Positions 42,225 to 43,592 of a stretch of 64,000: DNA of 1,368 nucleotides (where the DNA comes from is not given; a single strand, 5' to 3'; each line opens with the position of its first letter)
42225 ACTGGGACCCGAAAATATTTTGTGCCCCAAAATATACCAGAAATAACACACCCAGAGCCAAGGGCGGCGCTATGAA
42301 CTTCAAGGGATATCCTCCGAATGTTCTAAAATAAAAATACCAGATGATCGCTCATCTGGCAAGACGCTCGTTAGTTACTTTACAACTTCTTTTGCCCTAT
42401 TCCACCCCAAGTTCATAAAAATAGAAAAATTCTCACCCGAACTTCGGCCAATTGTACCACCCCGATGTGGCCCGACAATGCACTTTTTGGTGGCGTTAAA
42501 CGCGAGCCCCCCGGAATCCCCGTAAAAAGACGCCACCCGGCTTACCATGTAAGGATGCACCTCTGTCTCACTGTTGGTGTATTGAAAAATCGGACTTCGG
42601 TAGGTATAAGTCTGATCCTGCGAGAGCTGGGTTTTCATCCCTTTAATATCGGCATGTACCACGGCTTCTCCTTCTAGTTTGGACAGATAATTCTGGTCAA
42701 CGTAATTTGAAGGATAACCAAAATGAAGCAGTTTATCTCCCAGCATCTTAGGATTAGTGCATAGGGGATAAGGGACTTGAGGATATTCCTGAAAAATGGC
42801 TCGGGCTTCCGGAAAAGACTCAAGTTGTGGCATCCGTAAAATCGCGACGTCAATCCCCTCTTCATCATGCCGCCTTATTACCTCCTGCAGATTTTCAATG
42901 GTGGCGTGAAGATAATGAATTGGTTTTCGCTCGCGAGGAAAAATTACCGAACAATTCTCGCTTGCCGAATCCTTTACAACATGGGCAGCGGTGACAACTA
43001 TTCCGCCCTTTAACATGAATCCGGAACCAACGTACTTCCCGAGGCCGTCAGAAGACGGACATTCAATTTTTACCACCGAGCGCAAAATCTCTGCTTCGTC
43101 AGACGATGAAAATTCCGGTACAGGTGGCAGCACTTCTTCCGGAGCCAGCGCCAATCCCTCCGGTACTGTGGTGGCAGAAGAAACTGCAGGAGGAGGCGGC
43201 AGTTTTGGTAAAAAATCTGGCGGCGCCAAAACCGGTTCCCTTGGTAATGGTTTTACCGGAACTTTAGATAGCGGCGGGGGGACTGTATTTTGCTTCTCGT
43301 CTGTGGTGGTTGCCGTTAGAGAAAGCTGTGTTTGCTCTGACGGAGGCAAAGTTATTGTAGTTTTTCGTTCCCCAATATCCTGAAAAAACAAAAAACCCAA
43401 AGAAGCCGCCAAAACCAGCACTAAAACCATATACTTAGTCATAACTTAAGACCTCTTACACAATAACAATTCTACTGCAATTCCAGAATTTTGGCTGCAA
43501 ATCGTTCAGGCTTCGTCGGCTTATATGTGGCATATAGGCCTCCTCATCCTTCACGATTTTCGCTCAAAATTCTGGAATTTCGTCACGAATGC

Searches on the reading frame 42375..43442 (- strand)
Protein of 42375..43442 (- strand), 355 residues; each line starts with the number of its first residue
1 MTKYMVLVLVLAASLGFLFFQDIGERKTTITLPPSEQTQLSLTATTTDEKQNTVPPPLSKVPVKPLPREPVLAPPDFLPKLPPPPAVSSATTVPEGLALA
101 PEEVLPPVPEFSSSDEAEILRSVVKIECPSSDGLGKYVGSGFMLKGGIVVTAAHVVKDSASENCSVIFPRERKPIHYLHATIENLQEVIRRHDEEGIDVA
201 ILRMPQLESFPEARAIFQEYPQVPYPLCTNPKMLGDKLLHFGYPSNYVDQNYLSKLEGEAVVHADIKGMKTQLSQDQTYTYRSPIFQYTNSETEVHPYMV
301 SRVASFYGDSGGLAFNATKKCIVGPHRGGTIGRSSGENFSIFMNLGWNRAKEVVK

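Call 59: search_protein_families(library=pfam, proteins=[window:42375-43442:-], max_evalue=0.001)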
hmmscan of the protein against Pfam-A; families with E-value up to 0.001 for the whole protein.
window:42375-43442:- (355 aa): 2 families
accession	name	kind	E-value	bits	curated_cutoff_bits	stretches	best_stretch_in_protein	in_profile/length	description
PF13365.12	Trypsin_2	-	1.3e-08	36.1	27.6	1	139-321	1-141/144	Trypsin-like peptidase domain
PF00089.32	Trypsin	-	3.4e-05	24.2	20.6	1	136-342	24-210/220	Trypsin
